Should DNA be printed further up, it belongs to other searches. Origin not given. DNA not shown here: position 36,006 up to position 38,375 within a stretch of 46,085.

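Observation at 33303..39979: Six-gene operon combining a PqqD-like protein, an ATP-grasp ligase, a PLP decarboxylase, a UT-channel::M23-peptidase fusion, an OMP-like protein and a TPR protein: candidate undescribed biosynthesis/export system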

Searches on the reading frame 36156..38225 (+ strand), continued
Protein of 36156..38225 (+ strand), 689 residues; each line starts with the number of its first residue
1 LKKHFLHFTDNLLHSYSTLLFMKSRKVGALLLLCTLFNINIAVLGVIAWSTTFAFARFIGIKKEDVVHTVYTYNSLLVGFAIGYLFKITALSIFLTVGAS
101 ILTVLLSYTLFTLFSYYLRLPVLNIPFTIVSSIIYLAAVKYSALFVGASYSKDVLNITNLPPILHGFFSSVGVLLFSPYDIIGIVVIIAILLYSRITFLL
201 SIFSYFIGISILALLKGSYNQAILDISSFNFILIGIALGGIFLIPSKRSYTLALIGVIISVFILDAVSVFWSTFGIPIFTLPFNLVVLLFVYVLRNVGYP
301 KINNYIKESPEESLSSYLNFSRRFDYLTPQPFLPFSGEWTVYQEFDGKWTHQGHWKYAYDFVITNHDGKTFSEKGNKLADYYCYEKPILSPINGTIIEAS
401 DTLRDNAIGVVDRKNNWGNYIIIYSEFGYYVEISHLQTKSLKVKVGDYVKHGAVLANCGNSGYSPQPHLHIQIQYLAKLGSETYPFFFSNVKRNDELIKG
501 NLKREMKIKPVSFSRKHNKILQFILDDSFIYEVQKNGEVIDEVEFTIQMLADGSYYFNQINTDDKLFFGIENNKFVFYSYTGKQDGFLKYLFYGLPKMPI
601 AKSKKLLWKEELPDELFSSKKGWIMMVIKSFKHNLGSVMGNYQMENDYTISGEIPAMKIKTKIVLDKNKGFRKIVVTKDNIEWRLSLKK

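Call 26: search_protein_families(library=pfam, proteins=[L018:7928-9091:+, L018:9163-9819:+, L018:12082-14169:-, L018:14184-15260:-, L051:3767-4804:+, L051:5334-5747:+, L051:8101-9057:+, L013:1458-2897:+, L013:3052-3558:+, L013:3516-3854:+], max_evalue=0.001)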
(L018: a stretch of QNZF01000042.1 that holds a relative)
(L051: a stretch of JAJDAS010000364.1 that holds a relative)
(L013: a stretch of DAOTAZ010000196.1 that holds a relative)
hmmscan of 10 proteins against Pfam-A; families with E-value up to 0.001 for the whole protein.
L018:7928-9091:+ (387 aa): 1 family
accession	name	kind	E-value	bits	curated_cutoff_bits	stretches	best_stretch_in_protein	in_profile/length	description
PF00202.27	Aminotran_3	-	2.6e-117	392.4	30.5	1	12-383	5-403/403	Aminotransferase class-III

L018:9163-9819:+ (218 aa): 2 families
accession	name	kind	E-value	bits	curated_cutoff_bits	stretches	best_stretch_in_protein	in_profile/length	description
PF13384.12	HTH_23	-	0.00075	19.7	24.6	0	54-85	10-40/50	Homeodomain-like domain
PF08281.18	Sigma70_r4_2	-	0.00088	19.3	25.7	0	54-83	18-47/54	Sigma-70, region 4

L018:12082-14169:- (695 aa): 4 families
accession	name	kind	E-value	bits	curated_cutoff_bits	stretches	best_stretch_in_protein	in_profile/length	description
PF13583.11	Reprolysin_4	-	3.3e-05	24.1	22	1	206-294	77-161/203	Metallo-peptidase family M12B Reprolysin-like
PF05548.17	Peptidase_M11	-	0.00011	21.8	21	0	310-342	156-188/303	Gametolysin peptidase M11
PF13688.12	Reprolysin_5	-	0.00017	22.3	27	1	134-294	23-173/196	Metallo-peptidase family M12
PF13582.12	Reprolysin_3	-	0.00031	21.7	22.4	0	194-284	36-122/123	Metallo-peptidase family M12B Reprolysin-like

L018:14184-15260:- (358 aa): 1 family
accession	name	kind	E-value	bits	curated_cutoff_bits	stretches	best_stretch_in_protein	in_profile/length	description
PF03739.19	LptF_LptG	-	6.3e-33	114.7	27.9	1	27-357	1-352/353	Lipopolysaccharide export system permease LptF/LptG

L051:3767-4804:+ (345 aa): 0 families

L051:5334-5747:+ (137 aa): 1 family
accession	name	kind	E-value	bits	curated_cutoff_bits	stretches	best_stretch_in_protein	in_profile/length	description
PF00072.30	Response_reg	-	1.6e-24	86.6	30.2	1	20-129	1-111/111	Response regulator receiver domain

L051:8101-9057:+ (318 aa): 3 families
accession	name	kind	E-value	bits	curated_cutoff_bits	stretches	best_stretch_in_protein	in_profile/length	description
PF01380.27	SIS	-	1.9e-29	102.5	25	1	37-166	4-131/131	SIS domain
PF00571.33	CBS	-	7.4e-17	61.9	24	2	262-315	1-54/57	CBS domain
PF13580.11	SIS_2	-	0.0007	20.1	27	0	84-120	102-138/138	SIS domain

L013:1458-2897:+ (479 aa): 2 families
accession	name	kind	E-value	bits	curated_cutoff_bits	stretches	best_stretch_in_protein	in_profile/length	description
PF13620.12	CarboxypepD_reg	-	4.7e-08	33.7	32.3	1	32-73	2-47/82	Carboxypeptidase regulatory-like domain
PF13715.12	CarbopepD_reg_2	-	0.00059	20.3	32.2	0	32-72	1-42/88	CarboxypepD_reg-like domain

L013:3052-3558:+ (168 aa): 3 families
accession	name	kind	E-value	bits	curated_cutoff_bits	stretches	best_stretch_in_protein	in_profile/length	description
PF13411.12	MerR_1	-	9.7e-11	42.1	21.6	1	6-75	1-68/69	MerR HTH family regulatory protein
PF00376.29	MerR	-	4.8e-07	29.9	28.2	1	9-45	3-38/38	MerR family regulatory protein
PF07647.24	SAM_2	-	0.00027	21.5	20.5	1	103-152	13-62/66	SAM domain (Sterile alpha motif)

L013:3516-3854:+ (112 aa): 1 family
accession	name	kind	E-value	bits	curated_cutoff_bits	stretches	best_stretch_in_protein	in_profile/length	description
PF06445.20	GyrI-like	-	0.00032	21.4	26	1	23-95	67-140/155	GyrI-like small molecule binding domain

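Call 43: predict_structure(alignment_id=A1)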
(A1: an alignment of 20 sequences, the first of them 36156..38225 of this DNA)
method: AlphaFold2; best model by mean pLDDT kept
length: 689 residues; sequences in the alignment: 20
mean_pLDDT: 89.6   pTM: 0.79
mean pLDDT of the five models: 89.6, 88.9, 88.2, 88.0, 87.5
residues with pLDDT >= 90: 426; 70-90: 235; 50-70: 26; < 50: 2
segments of 3 or more residues with pLDDT < 50: none
pLDDT, mean of each block of 10 residues (from residue 1): 78 89 88 90 94 90 77 91 87 93 93 86 90 81 57 80 92 89 93 92 96 92 88 94 94 96 85 69 93 88 84 88 84 95 82 86 93 92 97 96 93 90 93 97 96 96 92 91 91 91 93 92 94 96 95 91 92 90 88 93 90 77 80 88 94 94 95 95 96
secondary structure, 60 per line:
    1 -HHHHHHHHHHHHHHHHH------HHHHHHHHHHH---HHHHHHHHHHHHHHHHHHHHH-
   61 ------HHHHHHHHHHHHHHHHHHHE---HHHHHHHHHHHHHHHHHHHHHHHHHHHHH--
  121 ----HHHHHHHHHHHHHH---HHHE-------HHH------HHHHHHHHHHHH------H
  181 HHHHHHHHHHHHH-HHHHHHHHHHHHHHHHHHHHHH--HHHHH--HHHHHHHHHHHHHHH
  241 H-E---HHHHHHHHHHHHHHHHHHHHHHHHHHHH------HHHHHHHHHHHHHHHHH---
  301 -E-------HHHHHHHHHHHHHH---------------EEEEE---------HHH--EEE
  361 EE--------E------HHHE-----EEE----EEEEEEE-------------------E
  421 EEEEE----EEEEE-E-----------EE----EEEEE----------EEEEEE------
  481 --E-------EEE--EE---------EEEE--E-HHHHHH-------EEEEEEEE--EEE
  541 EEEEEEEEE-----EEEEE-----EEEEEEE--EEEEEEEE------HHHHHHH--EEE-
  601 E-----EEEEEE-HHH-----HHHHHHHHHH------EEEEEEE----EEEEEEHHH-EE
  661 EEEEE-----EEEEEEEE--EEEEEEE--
elements in order: H2-18 H25-35 H39-59 H67-85 H90-118 H125-138 H162-173 H180-193 H195-216 H219-223 H226-241 H247-274 H281-297 H310-323 E339-343 E358-362 E387-389 E394-400 E420-425 E430-434 E454-458 E469-474 E491-493 E507-510 H515-520 E528-535 E538-549 E555-559 E565-571 E574-581 H588-594 E597-599 E607-612 H622-631 E638-644 E649-654 E659-665 E671-678 E681-687

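Call 47: fold_search(model_id=the predicted structure, library=pdb)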
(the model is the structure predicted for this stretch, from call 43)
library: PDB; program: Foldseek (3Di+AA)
matches with E <= 10: 544; with E <= 0.001: 71
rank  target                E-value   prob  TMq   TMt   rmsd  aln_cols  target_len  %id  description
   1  3k3f                  2.2e-14  1.00  0.40  0.80   5.1       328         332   24  Crystal Structure of the Urea Transporter from Desulfovibrio Vulgaris (released 2009-11-17)
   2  3m6e                  4.8e-14  1.00  0.40  0.79   5.2       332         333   23  F80A mutant of the Urea Transporter from Desulfovibrio Vulgaris (released 2010-08-04)
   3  3k3g                  5.3e-14  1.00  0.41  0.81   5.0       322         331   24  Crystal Structure of the Urea Transporter from Desulfovibrio Vulgaris Bound to 1,3-dimethylurea (released 2009-11-17)
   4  3me1_A                5.3e-14  1.00  0.40  0.82   5.2       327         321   24  Crystal Structure of the Desulfovibro vulgaris Urea Transporter in the P3(1) Space Group at 3.86 (released 2011-01-19)
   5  3me1_B                8.2e-14  1.00  0.40  0.82   5.2       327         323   24  Crystal Structure of the Desulfovibro vulgaris Urea Transporter in the P3(1) Space Group at 3.86 (released 2011-01-19)
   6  3me1_C                1.5e-13  1.00  0.39  0.83   5.5       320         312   24  Crystal Structure of the Desulfovibro vulgaris Urea Transporter in the P3(1) Space Group at 3.86 (released 2011-01-19)
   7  8xd9_A                2.0e-12  1.00  0.40  0.80   4.9       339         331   23  Cryo-EM structure of human urea transporter A2. (released 2024-12-04)
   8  8blo_A                2.4e-12  1.00  0.40  0.76   5.0       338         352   22  Human Urea Transporter UT-A (N-Terminal Domain Model) (released 2023-10-04)
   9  8xdf_A                2.9e-12  1.00  0.40  0.76   5.2       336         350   23  Cryo-EM structure of human urea transporter B. (released 2024-12-04)
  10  8xde_A                4.4e-12  1.00  0.40  0.76   5.0       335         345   21  Cryo-EM structure of human urea transporter A3. (released 2024-12-04)
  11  4ezc_B                7.9e-12  1.00  0.39  0.76   5.1       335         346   24  Crystal Structure of the UT-B Urea Transporter from Bos Taurus (released 2012-06-27)
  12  8blp_A                1.1e-11  1.00  0.40  0.75   5.0       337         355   22  Human Urea Transporter UT-B/UT1 in Complex with Inhibitor UTBinh-14 (released 2023-10-04)
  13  9j22_A                1.4e-11  1.00  0.40  0.76   5.3       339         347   23  structure of human urea transport protein slc14A1 with urea (released 2025-09-03)
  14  8xdg_A                1.5e-11  1.00  0.40  0.76   5.5       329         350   20  Cryo-EM structure of zebrafish urea transporter. (released 2024-12-04)
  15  6qd5                  2.4e-11  1.00  0.40  0.75   5.2       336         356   23  X-ray Structure of the Human Urea Channel SLC14A1/UT1 (released 2019-01-09)
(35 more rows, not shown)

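Call 60: search_protein_families(library=ncbifam, proteins=[L037:12818-15556:+, L037:15582-17114:+, L037:17111-18091:+, L037:18076-18966:+, L002:6521-7183:+, L002:7205-7906:+, L002:7919-9004:+], max_evalue=0.001)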
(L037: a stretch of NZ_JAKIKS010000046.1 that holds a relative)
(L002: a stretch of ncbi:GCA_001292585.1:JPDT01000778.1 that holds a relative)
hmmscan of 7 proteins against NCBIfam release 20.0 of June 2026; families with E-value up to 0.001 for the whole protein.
L037:12818-15556:+ (912 aa): 6 families
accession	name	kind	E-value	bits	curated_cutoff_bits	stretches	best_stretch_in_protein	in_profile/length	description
NF011928.0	PRK15399.1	subfamily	9.1e-65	219.2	968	3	272-519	109-353/713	lysine decarboxylase LdcC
NF011929.0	PRK15400.1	subfamily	3.2e-54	184.4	1056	2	289-517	126-351/714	lysine decarboxylase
NF011603.0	PRK15029.1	equivalog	3.2e-42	144.8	1167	2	288-516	136-368/756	arginine decarboxylase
TIGR04301.1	ODC_inducible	exception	2.8e-36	125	1310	2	288-510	104-331/719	ornithine decarboxylase SpeF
NF010092.0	PRK13578.1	subfamily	5.2e-36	124.2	794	2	288-511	104-332/720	ornithine decarboxylase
TIGR04318.1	lacto_ODC_hypo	hypoth_equivalog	1.1e-26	93.4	950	2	330-516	128-319/695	putative ornithine decarboxylase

L037:15582-17114:+ (510 aa): 8 families
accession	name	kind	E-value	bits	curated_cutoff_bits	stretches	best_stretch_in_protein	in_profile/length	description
NF005096.0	PRK06524.1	equivalog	1.5e-158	528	684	1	6-486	15-486/493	biotin carboxylase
NF006367.0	PRK08591.1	subfamily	7.4e-06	24.9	597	0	117-219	89-189/451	acetyl-CoA carboxylase biotin carboxylase subunit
NF009471.0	PRK12833.1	equivalog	2.4e-05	23.1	686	0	132-214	107-187/467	acetyl-CoA carboxylase biotin carboxylase subunit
NF009554.0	PRK12999.1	equivalog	4.1e-05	21.6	965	0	116-217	92-191/1147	pyruvate carboxylase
NF004085.0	PRK05586.1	equivalog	9.7e-05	21.4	723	0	118-219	90-189/448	acetyl-CoA carboxylase biotin carboxylase subunit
TIGR01235.1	pyruv_carbox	equivalog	0.00024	18.7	1114.45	0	123-219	95-189/1143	pyruvate carboxylase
NF006406.0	PRK08654.1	equivalog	0.00037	19.1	739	1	115-215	87-185/499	acetyl-CoA carboxylase biotin carboxylase subunit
NF006286.0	PRK08462.1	equivalog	0.00055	18.9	740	0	113-217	87-189/445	acetyl-CoA carboxylase biotin carboxylase subunit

L037:17111-18091:+ (326 aa): 1 family
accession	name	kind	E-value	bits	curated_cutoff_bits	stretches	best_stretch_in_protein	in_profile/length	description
NF040521.1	C45_proenzyme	subfamily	1.6e-41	142.7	85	1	32-298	27-311/313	C45 family autoproteolytic acyltransferase/hydrolase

L037:18076-18966:+ (296 aa): 0 families

L002:6521-7183:+ (220 aa): 39 families (the best 25 are shown)
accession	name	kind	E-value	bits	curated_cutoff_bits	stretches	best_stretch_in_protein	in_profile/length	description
TIGR03570.1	NeuD_NnaD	subfamily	1.7e-58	197.6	160.8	1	3-208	1-202/202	NeuD/PglB/VioB family sugar acetyltransferase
NF003657.0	PRK05289.1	equivalog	9.1e-15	54.4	226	1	83-209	66-192/264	acyl-ACP--UDP-N-acetylglucosamine O-acyltransferase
TIGR03532.1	DapD_Ac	equivalog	9.4e-15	54.9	231.75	1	97-212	90-213/231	2,3,4,5-tetrahydropyridine-2,6-dicarboxylate N-acetyltransferase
TIGR01852.1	lipid_A_lpxA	equivalog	4.5e-13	49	231.05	1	97-209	74-187/254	acyl-ACP--UDP-N-acetylglucosamine O-acyltransferase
TIGR03308.1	phn_thr-fam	hypoth_equivalog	5.2e-13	49.3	201.65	1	166-214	115-163/204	phosphonate metabolim protein, transferase hexapeptide repeat family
NF007797.0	PRK10502.1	subfamily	1.6e-12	47.5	192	1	99-215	72-181/183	WcaF family extracellular polysaccharide biosynthesis acetyltransferase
NF041874.1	EPS_EpsC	equivalog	4e-12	46.2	150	1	161-212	115-166/168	serine O-acetyltransferase EpsC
NF002060.0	PRK00892.1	subfamily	5e-12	45.6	207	1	97-158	123-184/345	UDP-3-O-(3-hydroxymyristoyl)glucosamine N-acyltransferase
NF000490.1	chloram_CatB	equivalog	1.7e-11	43.9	350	1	142-217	93-168/210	type B chloramphenicol O-acetyltransferase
TIGR01853.1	lipid_A_lpxD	equivalog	5.3e-11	42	242.5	1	88-164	93-169/325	UDP-3-O-(3-hydroxymyristoyl)glucosamine N-acyltransferase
NF050158.1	CarbAnhydGPos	equivalog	6e-11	42.3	250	1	99-212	21-142/172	gamma carbonic anhydrase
NF000311.1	Vat_ABCDEFH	equivalog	2.1e-10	40.5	300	1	99-217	57-168/201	Vat family streptogramin A O-acetyltransferase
TIGR01173.1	glmU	equivalog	3.3e-10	39.4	366.85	2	98-182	261-343/452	bifunctional UDP-N-acetylglucosamine diphosphorylase/glucosamine-1-phosphate N-acetyltransferase GlmU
NF033468.1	stregram_VatI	exception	4.6e-10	39.6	415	1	164-216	117-169/208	streptogramin A O-acetyltransferase Vat(I)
NF058585.1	HptprglPActTf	PfamEq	1e-09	38.2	300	1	158-215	105-162/172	heptaprenylglyceryl phosphate O-acetyltransferase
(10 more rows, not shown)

L002:7205-7906:+ (233 aa): 0 families

L002:7919-9004:+ (361 aa): 0 families

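Call 69: search_protein_families(library=pfam, alignment_id=A3, max_evalue=0.1)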
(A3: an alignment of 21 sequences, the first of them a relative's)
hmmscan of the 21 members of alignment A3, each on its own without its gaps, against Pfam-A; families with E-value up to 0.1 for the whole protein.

A. member 1, L001:11088-11996:+ (302 aa): 0 families

B. families by the number of members that match (of 21 scanned): 9 families
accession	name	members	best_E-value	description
PF08061.16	P68HR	2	0.078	P68HR (NUC004) repeat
PF16946.11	Porin_OmpG_1_2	1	0.00051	OMPG-porin 1 family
PF13505.12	OMP_b-brl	1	0.0054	Outer membrane protein beta-barrel domain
PF02530.20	Porin_2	1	0.011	Porin subfamily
PF21015.2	Ybfg_C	1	0.021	Ybfg C-terminal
PF22364.1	VID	1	0.026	VirG insertion domain (VID)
PF21955.1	CarG-like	1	0.04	Carbapenem resistance protein CarG-like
PF14771.11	DUF4476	1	0.045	Domain of unknown function (DUF4476)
PF00030.24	Crystall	1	0.088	Beta/Gamma crystallin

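Call 70: search_solved_structures(query=A3, max_evalue=10)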
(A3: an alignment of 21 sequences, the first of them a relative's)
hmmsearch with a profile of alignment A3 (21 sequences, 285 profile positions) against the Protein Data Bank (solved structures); distinct sequences matched with E-value up to 10: 3.
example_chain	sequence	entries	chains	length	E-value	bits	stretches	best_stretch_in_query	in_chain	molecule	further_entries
8jiv_CH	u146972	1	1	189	0.52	12.8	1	171-250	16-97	Ribosomal protein L6 alpha-beta domain-containing protein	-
8ip8_FA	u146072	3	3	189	0.56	12.7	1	171-250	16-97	60S ribosomal protein uL6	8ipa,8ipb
4v3p_LF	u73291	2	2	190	0.79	12.2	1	172-250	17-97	60S ribosomal protein L9 | 60S ribosomal protein L6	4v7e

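Call 79: search_dna_similar(query=window:36156-38225:+, collection=plasmids, mode=protein, max_evalue=1e-10, max_rows=15)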
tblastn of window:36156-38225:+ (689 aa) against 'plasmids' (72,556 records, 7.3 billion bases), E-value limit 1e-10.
Records with a match: 22; places in all: 22; records where one place covers at least 80% of the query: 0.
Best place of each record, by identity: <60% 22.
By first word of the organism name: Mesorhizobium 4; Bacillus 3; Listeria 3; Haloferax 3; Halocatena 2; Haladaptatus 1; Thermus 1; Haloplanus 1; Thermomicrobium 1; Clostridium 1; and 2 more.
By predicted mobility (MOB-suite, as given by PLSDB): non-mobilizable 18; conjugative 4.
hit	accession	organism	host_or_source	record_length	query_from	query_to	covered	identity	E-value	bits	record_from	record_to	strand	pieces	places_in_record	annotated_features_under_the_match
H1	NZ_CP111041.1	Haladaptatus caseinilyticus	cell culture,sediment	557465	333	496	24%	38.4%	9e-24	115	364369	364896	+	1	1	M23 family metallopeptidase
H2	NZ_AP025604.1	Thermus thermophilus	-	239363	323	474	22%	37.7%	9e-23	112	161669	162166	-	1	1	M23 family metallopeptidase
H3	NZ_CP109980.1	Halocatena marina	cell cuture,Qidong intertidal zone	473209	323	474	22%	36.7%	8e-22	108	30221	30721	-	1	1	M23 family metallopeptidase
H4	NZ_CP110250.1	Halocatena marina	cell cuture,Rudong intertidal zone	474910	323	474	22%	36.7%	8e-22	108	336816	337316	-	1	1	M23 family metallopeptidase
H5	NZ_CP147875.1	Haloplanus sp. GX21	cell culture,marine solar saltern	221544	333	474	21%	38.2%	7e-23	112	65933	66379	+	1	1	M23 family metallopeptidase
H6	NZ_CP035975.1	Bacillus mycoides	cell culture,soil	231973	356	516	23%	33.3%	3e-13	81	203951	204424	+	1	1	M23 family metallopeptidase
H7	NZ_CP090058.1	Listeria monocytogenes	sheep,Sheep outbreak - vaginal swab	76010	356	512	23%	32.3%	1e-14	86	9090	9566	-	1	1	M23 family metallopeptidase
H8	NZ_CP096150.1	Listeria monocytogenes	Caprinae (caprine),animal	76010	356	512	23%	32.3%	1e-14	86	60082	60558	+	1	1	M23 family metallopeptidase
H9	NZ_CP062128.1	Listeria monocytogenes FSL J1-208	caprine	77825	356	512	23%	32.3%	1e-14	86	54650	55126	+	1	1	M23 family metallopeptidase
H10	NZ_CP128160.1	Bacillus sp. DX3.1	bacterial isolate,field soil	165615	356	510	22%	32.7%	4e-12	78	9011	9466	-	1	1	M23 family metallopeptidase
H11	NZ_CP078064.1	Haloferax larsenii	Cell culture,Salt Lake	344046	333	474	21%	35.7%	8e-19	99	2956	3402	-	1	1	M23 family metallopeptidase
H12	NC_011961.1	Thermomicrobium roseum DSM 5159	-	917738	333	473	20%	34.2%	7e-18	96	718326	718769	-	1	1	M23 family metallopeptidase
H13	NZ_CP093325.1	Bacillus sp. N5-665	whole organism,peat soil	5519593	356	504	22%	31.9%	2e-13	82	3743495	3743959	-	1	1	none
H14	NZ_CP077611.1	Clostridium estertheticum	single colony,bovine feces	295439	348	491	21%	32.7%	4e-11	74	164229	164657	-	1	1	M23 family metallopeptidase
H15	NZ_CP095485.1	Halorientalis litorea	cell culture,salt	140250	333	474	21%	32.5%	6e-17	94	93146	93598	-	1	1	M23 family metallopeptidase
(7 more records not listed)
